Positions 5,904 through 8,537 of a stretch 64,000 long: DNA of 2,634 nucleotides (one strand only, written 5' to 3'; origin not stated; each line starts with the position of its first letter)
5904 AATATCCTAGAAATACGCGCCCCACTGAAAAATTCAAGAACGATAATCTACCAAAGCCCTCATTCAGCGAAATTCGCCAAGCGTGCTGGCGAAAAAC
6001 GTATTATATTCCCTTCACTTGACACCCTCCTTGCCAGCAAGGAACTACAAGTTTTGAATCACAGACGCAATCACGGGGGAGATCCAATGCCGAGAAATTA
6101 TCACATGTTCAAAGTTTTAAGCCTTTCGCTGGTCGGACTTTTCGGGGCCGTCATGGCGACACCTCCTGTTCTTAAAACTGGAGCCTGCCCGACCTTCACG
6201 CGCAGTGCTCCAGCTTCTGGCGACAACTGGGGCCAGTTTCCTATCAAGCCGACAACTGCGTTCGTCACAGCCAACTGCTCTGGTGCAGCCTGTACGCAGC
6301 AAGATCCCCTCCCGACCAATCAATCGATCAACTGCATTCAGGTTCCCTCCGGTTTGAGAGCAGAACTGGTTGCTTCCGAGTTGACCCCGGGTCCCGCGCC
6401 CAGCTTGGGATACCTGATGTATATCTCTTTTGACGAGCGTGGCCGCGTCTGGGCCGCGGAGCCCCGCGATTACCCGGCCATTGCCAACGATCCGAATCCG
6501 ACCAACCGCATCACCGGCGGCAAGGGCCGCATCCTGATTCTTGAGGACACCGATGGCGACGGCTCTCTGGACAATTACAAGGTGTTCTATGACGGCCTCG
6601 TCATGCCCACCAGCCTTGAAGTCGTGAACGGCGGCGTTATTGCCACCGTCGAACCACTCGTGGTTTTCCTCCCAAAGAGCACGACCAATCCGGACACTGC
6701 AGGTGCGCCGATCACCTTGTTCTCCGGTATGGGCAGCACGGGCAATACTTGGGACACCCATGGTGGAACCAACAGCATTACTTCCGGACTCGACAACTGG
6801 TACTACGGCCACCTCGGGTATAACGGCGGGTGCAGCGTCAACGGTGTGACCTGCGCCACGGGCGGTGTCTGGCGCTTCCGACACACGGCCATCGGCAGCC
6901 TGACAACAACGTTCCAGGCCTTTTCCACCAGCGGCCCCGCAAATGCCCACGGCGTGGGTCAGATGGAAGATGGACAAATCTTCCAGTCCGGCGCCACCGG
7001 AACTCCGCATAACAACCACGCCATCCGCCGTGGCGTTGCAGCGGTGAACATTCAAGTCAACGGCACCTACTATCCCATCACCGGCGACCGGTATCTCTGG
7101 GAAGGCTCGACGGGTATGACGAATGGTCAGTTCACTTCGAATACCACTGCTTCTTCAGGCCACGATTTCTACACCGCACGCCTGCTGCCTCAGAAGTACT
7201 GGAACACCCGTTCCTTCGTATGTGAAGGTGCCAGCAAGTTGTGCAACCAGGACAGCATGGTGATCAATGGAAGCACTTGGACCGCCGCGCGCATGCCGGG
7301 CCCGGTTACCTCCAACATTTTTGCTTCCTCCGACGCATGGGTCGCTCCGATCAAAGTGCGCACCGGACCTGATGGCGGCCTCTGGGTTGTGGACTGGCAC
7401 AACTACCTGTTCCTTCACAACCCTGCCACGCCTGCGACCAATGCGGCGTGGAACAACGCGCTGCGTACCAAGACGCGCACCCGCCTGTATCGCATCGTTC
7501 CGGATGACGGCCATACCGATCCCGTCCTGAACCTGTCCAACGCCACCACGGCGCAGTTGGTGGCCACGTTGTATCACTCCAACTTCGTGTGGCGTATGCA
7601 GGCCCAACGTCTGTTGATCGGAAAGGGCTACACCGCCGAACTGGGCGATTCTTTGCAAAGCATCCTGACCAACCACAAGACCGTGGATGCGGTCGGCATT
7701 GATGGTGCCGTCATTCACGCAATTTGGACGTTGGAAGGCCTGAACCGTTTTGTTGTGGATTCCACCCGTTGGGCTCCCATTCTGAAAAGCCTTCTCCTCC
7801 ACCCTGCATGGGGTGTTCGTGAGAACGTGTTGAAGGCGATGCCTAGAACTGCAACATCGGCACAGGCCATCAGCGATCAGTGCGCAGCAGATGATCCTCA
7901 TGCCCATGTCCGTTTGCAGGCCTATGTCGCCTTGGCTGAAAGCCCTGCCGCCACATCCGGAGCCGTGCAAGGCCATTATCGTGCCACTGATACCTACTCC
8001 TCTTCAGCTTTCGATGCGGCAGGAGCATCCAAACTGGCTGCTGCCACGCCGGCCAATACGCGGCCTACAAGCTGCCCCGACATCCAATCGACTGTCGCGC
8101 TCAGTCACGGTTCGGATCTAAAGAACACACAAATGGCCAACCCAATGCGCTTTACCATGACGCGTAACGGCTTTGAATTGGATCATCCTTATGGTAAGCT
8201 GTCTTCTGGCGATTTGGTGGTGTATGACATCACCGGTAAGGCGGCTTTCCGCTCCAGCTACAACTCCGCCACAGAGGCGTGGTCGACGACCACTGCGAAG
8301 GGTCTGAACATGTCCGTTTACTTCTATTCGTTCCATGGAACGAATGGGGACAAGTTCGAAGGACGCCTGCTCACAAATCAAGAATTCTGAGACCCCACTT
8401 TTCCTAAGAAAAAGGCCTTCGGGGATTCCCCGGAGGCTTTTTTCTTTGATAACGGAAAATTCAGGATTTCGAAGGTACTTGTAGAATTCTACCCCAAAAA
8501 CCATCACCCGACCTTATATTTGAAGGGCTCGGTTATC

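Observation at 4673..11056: Tandem paralogous propeller-HEAT proteins next to a Gfo/Idh/MocA oxidoreductase; near-identical DNA stretch suggests gene conversion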

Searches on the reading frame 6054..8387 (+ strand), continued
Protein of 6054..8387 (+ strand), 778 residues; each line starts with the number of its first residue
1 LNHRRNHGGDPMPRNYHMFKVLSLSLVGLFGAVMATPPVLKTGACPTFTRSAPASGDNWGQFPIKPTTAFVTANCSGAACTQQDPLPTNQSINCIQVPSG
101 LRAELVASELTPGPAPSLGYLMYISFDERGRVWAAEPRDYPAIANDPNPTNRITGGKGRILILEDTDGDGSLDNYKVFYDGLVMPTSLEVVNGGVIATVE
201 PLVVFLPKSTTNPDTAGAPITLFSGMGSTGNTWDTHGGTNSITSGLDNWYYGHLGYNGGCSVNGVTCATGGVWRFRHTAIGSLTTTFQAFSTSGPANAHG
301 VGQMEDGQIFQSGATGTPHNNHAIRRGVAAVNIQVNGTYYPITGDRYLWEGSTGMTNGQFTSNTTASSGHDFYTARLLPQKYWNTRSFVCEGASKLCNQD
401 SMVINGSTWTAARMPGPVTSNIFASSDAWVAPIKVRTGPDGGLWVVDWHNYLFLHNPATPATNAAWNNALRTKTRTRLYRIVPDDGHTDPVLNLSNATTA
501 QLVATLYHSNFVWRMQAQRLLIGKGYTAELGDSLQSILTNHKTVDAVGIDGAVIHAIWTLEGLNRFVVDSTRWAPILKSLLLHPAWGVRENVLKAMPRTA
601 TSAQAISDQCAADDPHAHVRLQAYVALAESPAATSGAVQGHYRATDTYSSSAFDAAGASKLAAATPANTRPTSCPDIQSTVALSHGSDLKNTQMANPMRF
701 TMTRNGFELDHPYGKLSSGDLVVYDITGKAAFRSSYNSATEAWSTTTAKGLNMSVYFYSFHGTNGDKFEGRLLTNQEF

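Call 75: search_protein_families(library=pfam, proteins=[L036:9455-12886:+, L029:2433-5840:+, L049:7937-13105:+, L063:9902-15757:+, L035:9398-11698:+, L032:7547-9547:+], max_evalue=0.0001)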
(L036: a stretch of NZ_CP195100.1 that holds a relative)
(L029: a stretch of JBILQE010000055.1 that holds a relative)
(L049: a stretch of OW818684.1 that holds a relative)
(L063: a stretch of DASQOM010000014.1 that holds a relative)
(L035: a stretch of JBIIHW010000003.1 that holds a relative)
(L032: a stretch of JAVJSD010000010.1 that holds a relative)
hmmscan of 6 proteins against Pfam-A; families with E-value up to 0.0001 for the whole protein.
L036:9455-12886:+ (1144 aa): 2 families
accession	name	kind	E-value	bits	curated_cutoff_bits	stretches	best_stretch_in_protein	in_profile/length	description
PF23500.1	DUF7133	-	4.9e-89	299.8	27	1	184-536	1-385/385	Domain of unknown function (DUF7133)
PF13646.12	HEAT_2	-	6.7e-13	49.2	27.7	1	618-688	7-75/88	HEAT repeats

L029:2433-5840:+ (1136 aa): 3 families
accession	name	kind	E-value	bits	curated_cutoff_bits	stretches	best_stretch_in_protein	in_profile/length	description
PF23500.1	DUF7133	-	1.7e-102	344.1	27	1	329-706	2-383/385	Domain of unknown function (DUF7133)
PF06283.17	ThuA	-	5.5e-36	125.2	33.4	1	85-283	1-208/209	Trehalose utilisation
PF00034.26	Cytochrom_C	-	1.2e-12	49.4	21.3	1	1047-1136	2-90/90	Cytochrome c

L049:7937-13105:+ (1723 aa): 5 families
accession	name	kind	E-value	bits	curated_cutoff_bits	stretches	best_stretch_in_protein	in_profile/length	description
PF23500.1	DUF7133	-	5.7e-77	260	27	1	757-1137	2-383/385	Domain of unknown function (DUF7133)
PF06283.17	ThuA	-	2.3e-15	57.8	33.4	1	379-561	42-209/209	Trehalose utilisation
PF00857.26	Isochorismatase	-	2.7e-09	37.8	27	0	243-289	108-151/175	Isochorismatase domain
PF13646.12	HEAT_2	-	1.2e-06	29.2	27.7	0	1427-1509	3-86/88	HEAT repeats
PF00034.26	Cytochrom_C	-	4.4e-05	25.2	21.3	0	1591-1625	4-39/90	Cytochrome c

L063:9902-15757:+ (1952 aa): 5 families
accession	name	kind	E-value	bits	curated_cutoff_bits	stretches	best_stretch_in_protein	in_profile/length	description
PF23500.1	DUF7133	-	9.1e-75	252.8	27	1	35-411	1-384/385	Domain of unknown function (DUF7133)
PF06283.17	ThuA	-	1.1e-17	65.4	33.4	1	1008-1198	19-209/209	Trehalose utilisation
PF01738.24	DLH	-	7e-08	32.8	21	0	1366-1475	22-118/217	Dienelactone hydrolase family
PF13646.12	HEAT_2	-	8.8e-08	32.8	27.7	0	704-756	19-71/88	HEAT repeats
PF00326.27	Peptidase_S9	-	2.6e-05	24.3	22.6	1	1791-1893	49-154/213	Prolyl oligopeptidase family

L035:9398-11698:+ (767 aa): 2 families
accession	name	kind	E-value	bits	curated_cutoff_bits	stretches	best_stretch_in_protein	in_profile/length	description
PF23500.1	DUF7133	-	4.2e-87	293.4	27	1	203-555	1-385/385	Domain of unknown function (DUF7133)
PF13646.12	HEAT_2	-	4.8e-09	36.8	27.7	1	632-709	2-77/88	HEAT repeats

L032:7547-9547:+ (667 aa): 2 families
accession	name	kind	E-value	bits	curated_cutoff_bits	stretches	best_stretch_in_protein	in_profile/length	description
PF23500.1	DUF7133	-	3e-92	310.3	27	1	107-459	1-385/385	Domain of unknown function (DUF7133)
PF13646.12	HEAT_2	-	3.1e-11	43.8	27.7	1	541-613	7-77/88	HEAT repeats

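Call 78: search_protein_families(library=ncbifam, proteins=[L004:15565-16155:+, L009:10896-11558:+, L029:5400-5840:+, L036:12302-12886:+], max_evalue=1)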
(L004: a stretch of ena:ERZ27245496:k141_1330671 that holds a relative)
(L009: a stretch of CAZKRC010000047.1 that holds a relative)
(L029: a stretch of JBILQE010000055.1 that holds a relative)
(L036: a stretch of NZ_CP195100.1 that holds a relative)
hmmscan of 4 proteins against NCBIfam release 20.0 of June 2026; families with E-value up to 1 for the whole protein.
L004:15565-16155:+ (197 aa): 11 families
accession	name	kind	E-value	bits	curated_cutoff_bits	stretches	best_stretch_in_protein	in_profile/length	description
NF050122.1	bc1_QcrC_actin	exception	1.3e-05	24.7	200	1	14-77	5-68/253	cytochrome bc1 complex diheme cytochrome c subunit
TIGR00782.1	ccoP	equivalog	0.0003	20.2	179.95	1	51-158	108-207/285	cytochrome-c oxidase, cbb3-type subunit III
NF045774.1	cytochro_C551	exception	0.00041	20.3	118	1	16-77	6-66/110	cytochrome c551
NF045773.1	cytochro_C550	exception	0.00044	20.2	125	1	47-78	46-77/118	cytochrome c550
TIGR03872.1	cytochrome_MoxG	equivalog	0.0015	18.6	147.8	1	47-82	41-75/133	cytochrome c(L), periplasmic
NF011054.0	PRK14486.1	equivalog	0.0029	17.1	447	1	48-141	213-289/294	putative bifunctional cbb3-type cytochrome c oxidase subunit II/cytochrome c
TIGR03045.1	PS_II_C550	equivalog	0.026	14.2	177.75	1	29-70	29-70/159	photosystem II cytochrome c-550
TIGR04494.1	c550_PedF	equivalog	0.041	13.8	122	1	47-74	48-76/133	cytochrome c-550 PedF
TIGR02603.1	CxxCH_TIGR02603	domain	0.049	13.6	68.15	1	51-78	4-31/134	putative heme-binding domain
NF047450.1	post-PEP-CTERM_1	domain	0.11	13.3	28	1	139-165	50-76/82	post-PEP-CTERM-1 domain-containing protein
NF040606.1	CytoC_perox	subfamily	0.11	11.7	150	1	31-67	278-315/524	di-heme-cytochrome C peroxidase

L009:10896-11558:+ (221 aa): 10 families
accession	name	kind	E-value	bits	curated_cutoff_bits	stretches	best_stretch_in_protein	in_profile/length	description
NF045774.1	cytochro_C551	exception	1.4e-06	28.2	118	1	45-102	8-66/110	cytochrome c551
NF011054.0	PRK14486.1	equivalog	1.4e-06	28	447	1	72-165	212-290/294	putative bifunctional cbb3-type cytochrome c oxidase subunit II/cytochrome c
TIGR03872.1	cytochrome_MoxG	equivalog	3e-06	27.4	147.8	1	71-107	40-75/133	cytochrome c(L), periplasmic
TIGR00782.1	ccoP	equivalog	1.6e-05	24.3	179.95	1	76-112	108-145/285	cytochrome-c oxidase, cbb3-type subunit III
NF045773.1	cytochro_C550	exception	3e-05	23.9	125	1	50-103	22-77/118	cytochrome c550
NF050122.1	bc1_QcrC_actin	exception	3.8e-05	23.1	200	1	71-102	37-69/253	cytochrome bc1 complex diheme cytochrome c subunit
TIGR02603.1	CxxCH_TIGR02603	domain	0.016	15.2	68.15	1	76-103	4-32/134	putative heme-binding domain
NF040606.1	CytoC_perox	subfamily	0.038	13.2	150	1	69-98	292-321/524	di-heme-cytochrome C peroxidase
NF045930.1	Cytc6PetJCyano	equivalog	0.041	13.8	135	1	75-91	28-44/110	cytochrome c6 PetJ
NF058595.1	invert_tail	domain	0.1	13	37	1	39-70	54-87/113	lipo-invert putative C-terminal anchoring domain-containing protein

L029:5400-5840:+ (147 aa): 9 families
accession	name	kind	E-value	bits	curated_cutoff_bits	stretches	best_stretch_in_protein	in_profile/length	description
TIGR02603.1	CxxCH_TIGR02603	domain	1.5e-16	60.6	68.15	1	55-121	1-63/134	putative heme-binding domain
TIGR04485.1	thiosulf_SoxX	equivalog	9.7e-09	35.8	61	1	70-146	3-78/78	sulfur oxidation c-type cytochrome SoxX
NF040971.1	cytc_ExtS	equivalog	0.00041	19.7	100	1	69-112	87-130/262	selenite/tellurite reduction operon c-type cytochrome lipoprotein ExtS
NF052248.1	SorU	equivalog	0.00066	19.9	100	1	60-97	1-40/72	SorU family sulfite dehydrogenase c-type cytochrome subunit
TIGR04494.1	c550_PedF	equivalog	0.012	15.5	122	1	30-145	18-129/133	cytochrome c-550 PedF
NF045773.1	cytochro_C550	exception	0.02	14.8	125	1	69-112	57-99/118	cytochrome c550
NF050122.1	bc1_QcrC_actin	exception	0.022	14.1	200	1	51-86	130-161/253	cytochrome bc1 complex diheme cytochrome c subunit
NF045774.1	cytochro_C551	exception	0.031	14.2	118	1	69-103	47-80/110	cytochrome c551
TIGR00782.1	ccoP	equivalog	0.042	13.2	179.95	1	58-145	108-191/285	cytochrome-c oxidase, cbb3-type subunit III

L036:12302-12886:+ (195 aa): 4 families
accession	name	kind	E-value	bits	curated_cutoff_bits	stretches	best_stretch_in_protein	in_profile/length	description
TIGR02603.1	CxxCH_TIGR02603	domain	2.6e-36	124.6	68.15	1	43-173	1-132/134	putative heme-binding domain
NF050122.1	bc1_QcrC_actin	exception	0.002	17.5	200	1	37-67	128-158/253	cytochrome bc1 complex diheme cytochrome c subunit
NF047433.1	Lepto_7_Nterm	domain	0.0075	16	43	1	97-141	11-55/63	LA_0442/LA_0875 N-terminal domain-containing protein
TIGR00782.1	ccoP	equivalog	0.0088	15.4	179.95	1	45-76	107-138/285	cytochrome-c oxidase, cbb3-type subunit III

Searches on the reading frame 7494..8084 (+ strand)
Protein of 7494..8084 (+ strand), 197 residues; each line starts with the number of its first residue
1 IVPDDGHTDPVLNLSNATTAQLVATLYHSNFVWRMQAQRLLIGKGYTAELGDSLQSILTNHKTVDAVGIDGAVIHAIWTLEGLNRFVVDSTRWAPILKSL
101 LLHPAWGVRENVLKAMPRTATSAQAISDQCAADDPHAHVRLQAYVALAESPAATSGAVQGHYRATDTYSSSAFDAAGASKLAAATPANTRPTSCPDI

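Call 37: search_protein_families(library=pfam, proteins=[window:7494-8084:+], max_evalue=10)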
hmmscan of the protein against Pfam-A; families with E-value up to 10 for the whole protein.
window:7494-8084:+ (197 aa): 2 families
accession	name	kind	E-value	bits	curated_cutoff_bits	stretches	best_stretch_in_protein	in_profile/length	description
PF13646.12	HEAT_2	-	0.00061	20.5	27.7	1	75-148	19-88/88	HEAT repeats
PF02985.28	HEAT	-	0.0022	18.5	23.5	1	95-116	3-24/31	HEAT repeat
